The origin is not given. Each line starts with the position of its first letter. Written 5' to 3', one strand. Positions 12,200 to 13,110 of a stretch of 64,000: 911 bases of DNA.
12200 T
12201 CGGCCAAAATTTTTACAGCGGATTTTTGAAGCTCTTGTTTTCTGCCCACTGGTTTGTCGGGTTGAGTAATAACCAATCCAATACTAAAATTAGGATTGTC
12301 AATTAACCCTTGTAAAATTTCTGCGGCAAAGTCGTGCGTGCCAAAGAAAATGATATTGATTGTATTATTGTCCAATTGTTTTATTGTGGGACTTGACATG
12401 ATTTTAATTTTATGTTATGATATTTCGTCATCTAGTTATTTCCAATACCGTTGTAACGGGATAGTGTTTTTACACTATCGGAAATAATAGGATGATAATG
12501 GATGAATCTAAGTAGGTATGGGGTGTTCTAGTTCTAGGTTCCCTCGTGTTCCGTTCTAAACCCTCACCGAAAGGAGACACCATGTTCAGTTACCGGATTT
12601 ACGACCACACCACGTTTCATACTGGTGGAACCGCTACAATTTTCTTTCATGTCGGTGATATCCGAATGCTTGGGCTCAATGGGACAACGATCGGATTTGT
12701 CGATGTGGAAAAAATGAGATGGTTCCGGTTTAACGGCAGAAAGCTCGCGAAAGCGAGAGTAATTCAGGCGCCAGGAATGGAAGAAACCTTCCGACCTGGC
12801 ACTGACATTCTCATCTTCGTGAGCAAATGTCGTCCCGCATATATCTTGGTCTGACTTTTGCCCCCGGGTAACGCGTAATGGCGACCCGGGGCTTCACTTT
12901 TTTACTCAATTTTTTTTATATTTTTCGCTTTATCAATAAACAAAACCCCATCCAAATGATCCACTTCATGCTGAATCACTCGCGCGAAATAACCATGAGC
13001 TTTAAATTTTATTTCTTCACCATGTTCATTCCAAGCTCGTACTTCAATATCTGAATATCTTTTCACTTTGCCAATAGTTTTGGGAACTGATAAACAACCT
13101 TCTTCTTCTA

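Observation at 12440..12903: GC-rich island 1: a small gene with its own SD and terminator inserted between fmt and def on the opposite strand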

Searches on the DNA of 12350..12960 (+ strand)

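Call 6: search_rna_families(source=window, start=12350, end=12960, threshold=evalue, max_evalue=10, show_alignments=3)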
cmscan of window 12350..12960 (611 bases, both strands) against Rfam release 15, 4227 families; matches with E-value up to 10: 0.
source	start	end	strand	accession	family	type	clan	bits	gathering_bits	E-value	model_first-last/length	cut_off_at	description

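Call 60: search_dna_similar(query=window:12400-12900:+, collection=phages, mode=distant, max_evalue=1)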
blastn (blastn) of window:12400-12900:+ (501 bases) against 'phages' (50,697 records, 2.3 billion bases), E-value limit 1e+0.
No match.

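Call 61: search_dna_similar(query=window:12400-12900:+, collection=plasmids, mode=distant, max_evalue=1)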
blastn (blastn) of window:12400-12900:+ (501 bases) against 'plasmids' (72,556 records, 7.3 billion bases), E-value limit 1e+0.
Records with a match: 1; places in all: 1; records where one place covers at least 80% of the query: 0.
Best place of each record, by identity: >=99% 1.
By first word of the organism name: Bacillus 1.
By predicted mobility (MOB-suite, as given by PLSDB): non-mobilizable 1.
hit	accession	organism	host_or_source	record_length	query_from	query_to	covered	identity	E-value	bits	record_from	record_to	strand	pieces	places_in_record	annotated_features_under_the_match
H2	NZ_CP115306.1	Bacillus cereus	microbe,Penaeus vannamei pond water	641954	1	24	5%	100.0%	1e-1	45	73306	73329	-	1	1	none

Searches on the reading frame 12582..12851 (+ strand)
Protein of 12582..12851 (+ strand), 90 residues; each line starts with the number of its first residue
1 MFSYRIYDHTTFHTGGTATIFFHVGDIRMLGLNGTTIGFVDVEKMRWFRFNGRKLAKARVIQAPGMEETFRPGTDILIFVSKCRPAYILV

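Call 13: search_protein_families(library=pfam, proteins=[window:12582-12851:+], max_evalue=1)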
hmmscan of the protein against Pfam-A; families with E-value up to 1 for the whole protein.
seq(90 aa): 0 families

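Call 14: search_protein_families(library=phrogs, proteins=[window:12582-12851:+], max_evalue=1)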
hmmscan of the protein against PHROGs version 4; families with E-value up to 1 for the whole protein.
seq(90 aa): 0 families

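Call 16: find_homologous_proteins(query=window:12582-12851:+, max_evalue=10)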
Query seq(90 aa) (90 aa): 1 proteins with E <= 10 among 1 candidates.
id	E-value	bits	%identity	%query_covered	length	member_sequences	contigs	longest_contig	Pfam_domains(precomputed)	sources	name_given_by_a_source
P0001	2.6e-55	202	100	100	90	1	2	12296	-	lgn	-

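Call 19: find_encoding_contigs(protein=P0001, flank=10000)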
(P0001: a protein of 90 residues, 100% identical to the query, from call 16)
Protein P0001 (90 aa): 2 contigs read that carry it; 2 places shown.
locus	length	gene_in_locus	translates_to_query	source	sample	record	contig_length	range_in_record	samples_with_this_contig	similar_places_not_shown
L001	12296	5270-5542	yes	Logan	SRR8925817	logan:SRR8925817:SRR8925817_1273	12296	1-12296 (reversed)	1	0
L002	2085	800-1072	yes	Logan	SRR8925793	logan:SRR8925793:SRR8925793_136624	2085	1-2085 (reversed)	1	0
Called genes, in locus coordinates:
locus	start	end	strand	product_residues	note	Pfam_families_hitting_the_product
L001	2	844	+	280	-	?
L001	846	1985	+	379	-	PF13439:Glyco_transf_4, PF13477:Glyco_trans_4_2 (weak), PF13579:Glyco_trans_4_4, PF00534:Glycos_transf_1, PF13692:Glyco_trans_1_4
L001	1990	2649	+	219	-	PF00535:Glycos_transf_2, PF10111:Glyco_tranf_2_2 (weak)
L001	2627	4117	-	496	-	PF04932:Wzy_C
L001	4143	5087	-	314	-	PF00551:Formyl_trans_N, PF02911:Formyl_trans_C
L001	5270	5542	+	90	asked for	-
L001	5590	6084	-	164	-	PF01327:Pep_deformylase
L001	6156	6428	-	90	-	-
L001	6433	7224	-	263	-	PF02900:LigB, PF01875:Memo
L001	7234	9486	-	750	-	PF13354:Beta-lactamase2, PF00768:Peptidase_S11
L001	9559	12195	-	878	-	PF02861:Clp_N, PF23569:NBD_SMAX1, PF00004:AAA, PF17871:AAA_lid_9, PF07724:AAA_2, PF00004:AAA, PF07728:AAA_5, PF10431:ClpB_D2-small, +7 more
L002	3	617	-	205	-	?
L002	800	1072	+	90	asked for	-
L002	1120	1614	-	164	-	PF01327:Pep_deformylase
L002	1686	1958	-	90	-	-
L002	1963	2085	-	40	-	?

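Call 31: search_protein_representatives(protein=window:12582-12851:+)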
Query: 90 residues. Proteins with E-value up to 0.001 (for the whole library): 23; up to 1e-10: 2; up to 1e-30: 1. The best 23 are listed.
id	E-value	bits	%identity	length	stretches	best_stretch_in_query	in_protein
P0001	8.4e-56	202.0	100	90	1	1-90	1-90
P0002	1.6e-13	66.8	32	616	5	25-85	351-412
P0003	8.5e-10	54.9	31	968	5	28-84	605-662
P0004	1.4e-09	54.2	39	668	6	20-53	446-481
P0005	1.8e-09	53.8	46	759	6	20-54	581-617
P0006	8.1e-09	51.7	39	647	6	23-56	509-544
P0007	1.6e-08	50.8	37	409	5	21-54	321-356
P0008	3.9e-08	49.6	36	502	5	23-57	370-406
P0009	6.3e-08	48.9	35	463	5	16-56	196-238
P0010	9.2e-08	48.4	38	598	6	16-58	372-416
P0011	8.9e-07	45.2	42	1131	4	11-54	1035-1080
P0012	1.3e-06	44.7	33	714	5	4-54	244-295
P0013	1.0e-05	41.8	45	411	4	19-53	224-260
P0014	1.0e-05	41.8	33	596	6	24-56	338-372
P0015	3.2e-05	40.2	33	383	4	17-53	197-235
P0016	5.6e-05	39.5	33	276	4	29-78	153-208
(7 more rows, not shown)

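Call 32: search_protein_families(library=pfam, proteins=[P0002, P0003, P0004, P0005, P0006, P0007, P0009, P0016], max_evalue=0.01)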
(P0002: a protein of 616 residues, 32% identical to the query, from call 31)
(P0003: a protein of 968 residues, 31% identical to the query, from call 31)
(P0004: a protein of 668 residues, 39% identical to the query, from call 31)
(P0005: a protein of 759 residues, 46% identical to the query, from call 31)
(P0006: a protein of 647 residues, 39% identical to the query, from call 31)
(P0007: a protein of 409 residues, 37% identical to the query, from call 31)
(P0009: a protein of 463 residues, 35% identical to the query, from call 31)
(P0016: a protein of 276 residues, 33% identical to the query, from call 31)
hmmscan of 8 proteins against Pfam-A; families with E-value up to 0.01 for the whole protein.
P0002 (616 aa): 4 families
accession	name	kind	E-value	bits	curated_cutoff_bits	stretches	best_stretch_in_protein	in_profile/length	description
PF01833.30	TIG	-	2.7e-12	47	20.9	0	528-610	1-79/84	IPT/TIG domain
PF13008.12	zf-Paramyx-P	-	2.2e-05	24.3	25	0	269-290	6-27/45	Zinc-binding domain of Paramyxoviridae V protein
PF22352.2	K319L-like_PKD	-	2.4e-05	24.7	27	0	63-104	13-54/84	K319L-like, PKD domain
PF18911.6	PKD_4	-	0.0025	18.3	27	0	53-83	9-39/85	PKD domain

P0003 (968 aa): 2 families
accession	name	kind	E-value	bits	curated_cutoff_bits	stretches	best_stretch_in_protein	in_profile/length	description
PF01551.29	Peptidase_M23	-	9e-09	35.9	28.7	1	250-359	2-89/96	Peptidase family M23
PF22352.2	K319L-like_PKD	-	0.001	19.5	27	0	802-857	14-68/84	K319L-like, PKD domain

P0004 (668 aa): 4 families
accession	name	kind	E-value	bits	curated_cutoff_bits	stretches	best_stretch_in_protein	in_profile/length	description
PF02751.19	TFIIA_gamma_C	-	1e-05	26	27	0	427-440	3-16/43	Transcription initiation factor IIA, gamma subunit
PF11974.14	bMG3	-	8.5e-05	22.9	34.9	0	489-568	14-97/103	Bacterial alpha-2-macroglobulin MG3 domain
PF16841.11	CBM60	-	0.0001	23.1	28.2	0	412-437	19-44/91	Ca-dependent carbohydrate-binding module xylan-binding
PF01957.25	NfeD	-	0.0062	17.2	29.1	0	520-542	20-42/57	NfeD-like C-terminal, partner-binding domain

P0005 (759 aa): 2 families
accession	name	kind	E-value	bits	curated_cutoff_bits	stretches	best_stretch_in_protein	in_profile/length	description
PF19193.6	Tectonin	-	3.6e-08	33.6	30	1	558-626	14-71/216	Tectonin domain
PF21784.3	Bflower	-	0.0068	17.2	25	0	679-707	19-43/116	4-fold beta flower protein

P0006 (647 aa): 2 families
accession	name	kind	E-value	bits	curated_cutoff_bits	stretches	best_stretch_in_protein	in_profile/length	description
PF19193.6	Tectonin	-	9.7e-06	25.6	30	0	483-602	14-120/216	Tectonin domain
PF22980.2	Myb_DNA-bind_8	-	1.7e-05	24.5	27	0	452-466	21-35/50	Myb-like DNA-binding domain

P0007 (409 aa): 3 families
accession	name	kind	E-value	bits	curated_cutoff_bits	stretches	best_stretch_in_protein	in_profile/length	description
PF02751.19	TFIIA_gamma_C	-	3.4e-10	40.4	27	0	346-360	3-17/43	Transcription initiation factor IIA, gamma subunit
PF11191.13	DUF2782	-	0.0026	18.3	26.8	0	195-223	18-46/88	Protein of unknown function (DUF2782)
PF25215.1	HVO_B0008_C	-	0.0097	16.2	27.4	0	250-267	27-44/51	HVO_B0008 C-terminal domain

P0009 (463 aa): 5 families
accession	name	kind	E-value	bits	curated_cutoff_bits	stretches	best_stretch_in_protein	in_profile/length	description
PF16841.11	CBM60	-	1.4e-07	32.3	28.2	0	296-336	13-53/91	Ca-dependent carbohydrate-binding module xylan-binding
PF11974.14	bMG3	-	1.4e-05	25.4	34.9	0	209-278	25-97/103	Bacterial alpha-2-macroglobulin MG3 domain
PF21331.3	Isoamylase_C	-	1.8e-05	25.6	27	0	305-341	12-45/107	Isoamylase, C-terminal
PF19193.6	Tectonin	-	3.7e-05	23.7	30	1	216-380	11-157/216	Tectonin domain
PF21998.2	FERM_C1_MyoVII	-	0.0008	20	27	0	206-232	18-44/97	Myosin-X FERM PH domain-like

P0016 (276 aa): 0 families

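Call 43: find_related_loci(query=window:12582-12851:+, collection=viral_contigs, flank=5000)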
Query window:12582-12851:+ (90 aa) in viral_contigs; peptide patterns used: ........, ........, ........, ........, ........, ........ (x = any residue, [..] = any of these).
15 stretches matched a pattern, but none encodes a relative of the query by tblastn (E <= 1e-3).

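Call 44: find_related_loci(query=window:12582-12851:+, collection=metagenome_contigs, flank=5000)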
Query window:12582-12851:+ (90 aa) in metagenome_contigs; peptide patterns used: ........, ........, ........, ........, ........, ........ (x = any residue, [..] = any of these).
254 stretches matched a pattern, but none encodes a relative of the query by tblastn (E <= 1e-3).

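Call 45: search_dna_similar(query=window:12582-12851:+, collection=phages, mode=protein, max_evalue=10)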
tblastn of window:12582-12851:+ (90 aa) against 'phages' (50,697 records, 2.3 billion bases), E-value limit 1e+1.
Records with a match: 1; places in all: 1; records where one place covers at least 80% of the query: 0.
Best place of each record, by identity: <60% 1.
By first word of the organism name: Mycobacterium 1.
By host as written in the record: Mycobacterium smegmatis mc2 155 1.
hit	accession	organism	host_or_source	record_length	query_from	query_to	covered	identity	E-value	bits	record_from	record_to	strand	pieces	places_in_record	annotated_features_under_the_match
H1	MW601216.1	Mycobacterium phage TarsusIV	Mycobacterium smegmatis mc2 155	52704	37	86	56%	35.8%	4e+0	31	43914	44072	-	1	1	71: Cas4 exonuclease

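Call 51: search_solved_structures(query=window:12582-12851:+, max_evalue=10, show_alignments=2)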
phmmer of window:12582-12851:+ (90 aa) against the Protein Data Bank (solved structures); distinct sequences matched with E-value up to 10: 0.

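Call 52: search_protein_families(library=padloc, proteins=[window:12582-12851:+], max_evalue=1)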
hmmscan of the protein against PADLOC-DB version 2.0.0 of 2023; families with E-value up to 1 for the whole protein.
window:12582-12851:+ (90 aa): 0 families

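Call 53: search_protein_families(library=ncbifam, proteins=[window:12582-12851:+], max_evalue=1)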
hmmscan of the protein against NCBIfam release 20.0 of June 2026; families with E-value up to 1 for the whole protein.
window:12582-12851:+ (90 aa): 0 families

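Call 58: predict_structure(protein=window:12582-12851:+)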
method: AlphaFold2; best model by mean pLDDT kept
length: 90 residues; sequences in the alignment: 1
mean_pLDDT: 47.0   pTM: 0.44
mean pLDDT of the five models: 47.0, 33.8, 33.7, 33.3, 31.1
residues with pLDDT >= 90: 0; 70-90: 0; 50-70: 43; < 50: 47
segments of 3 or more residues with pLDDT < 50: 1-27, 31-35, 79-90
pLDDT, mean of each block of 10 residues (from residue 1): 31 39 45 52 55 58 55 54 34
secondary structure, 60 per line:
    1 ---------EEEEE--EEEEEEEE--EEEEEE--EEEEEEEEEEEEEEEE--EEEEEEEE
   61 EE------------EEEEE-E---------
elements in order: E10-14 E17-24 E27-32 E35-50 E53-62 E75-79

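Call 90: fold_search(model_id=the predicted structure, library=pdb)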
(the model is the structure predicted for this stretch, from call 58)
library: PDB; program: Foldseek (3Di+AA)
matches with E <= 10: 296; with E <= 0.001: 0
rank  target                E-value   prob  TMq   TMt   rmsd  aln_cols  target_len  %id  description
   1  7bmu                  3.6e-01  0.77  0.45  0.37   7.4        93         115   10  p62PH in cesium chloride (0.25 M CsCl in protein buffer) (released 2021-10-06)
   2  2yt2_MODEL_1_A        8.5e-01  0.47  0.43  0.29   4.9        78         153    9  Solution structure of the chimera of the PTB domain of SNT-2 and 19-residue peptide (aa 1571-1589) of hALK (released 2008-04-08)
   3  8jpb_G                9.5e-01  0.51  0.44  0.09   4.9        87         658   10  cryo-EM structure of NTSR1-GRK2-Galpha(q) complexes 1 (released 2023-08-09)
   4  3obw                  1.2e+00  0.28  0.30  0.12   6.0        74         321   16  Crystal structure of two archaeal Pelotas reveal inter-domain structural plasticity (released 2010-09-01)
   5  4yxb_B                1.2e+00  0.41  0.29  0.17   4.9        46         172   13  FliM(SPOA)::FliN fusion protein (released 2015-06-03)
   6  6qlz_A                1.7e+00  0.41  0.43  0.40   4.3        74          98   11  IDOL F3ab subdomain (released 2020-02-19)
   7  2lt4_MODEL_1_A        1.8e+00  0.18  0.27  0.31   3.8        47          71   15  CdnLNt from Myxoccoccus xanthus (released 2013-11-13)
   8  8k80_B                1.8e+00  0.10  0.26  0.08   9.3        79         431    5  Crystal structure of Langya Virus attachment (G) glycoprotein (released 2023-09-13)
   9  4fei                  1.9e+00  0.18  0.31  0.28   8.6        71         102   15  Hsp17.7 from Deinococcus radiodurans (released 2012-12-26)
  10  8k80_A                2.0e+00  0.10  0.26  0.08   9.6        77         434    9  Crystal structure of Langya Virus attachment (G) glycoprotein (released 2023-09-13)
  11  3hlz_A                2.1e+00  0.10  0.21  0.08   9.4        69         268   13  Crystal structure of BT_1490 (NP_810393.1) from BACTEROIDES THETAIOTAOMICRON VPI-5482 at 1.50 A resolution (released 2009-06-16)
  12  8rkg_F                2.1e+00  0.08  0.22  0.13  12.6        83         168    8  Crystal structure of tetrameric collagenase-cleaved Xenopus ZP2-N2N3 (cleaved xZP2-N2N3) (released 2024-03-13)
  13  6jsa                  2.3e+00  0.25  0.36  0.22   6.1        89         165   11  Crystal structure of the C-terminal domain of HtaA from Corynebacterium glutamicum (released 2019-11-20)
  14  1nf7_A                2.3e+00  0.21  0.24  0.06   6.1        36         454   17  Ternary complex of the human type II Inosine Monophosphate Dedhydrogenase with Ribavirin Monophosphate and C2-Mycophen (released 2004-01-27)
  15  4v17_B                2.3e+00  0.06  0.23  0.15  13.9        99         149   15  Structure of a novel carbohydrate binding module from glycoside hydrolase family 5 glucanase from Ruminococcus flavefa (released 2016-01-20)
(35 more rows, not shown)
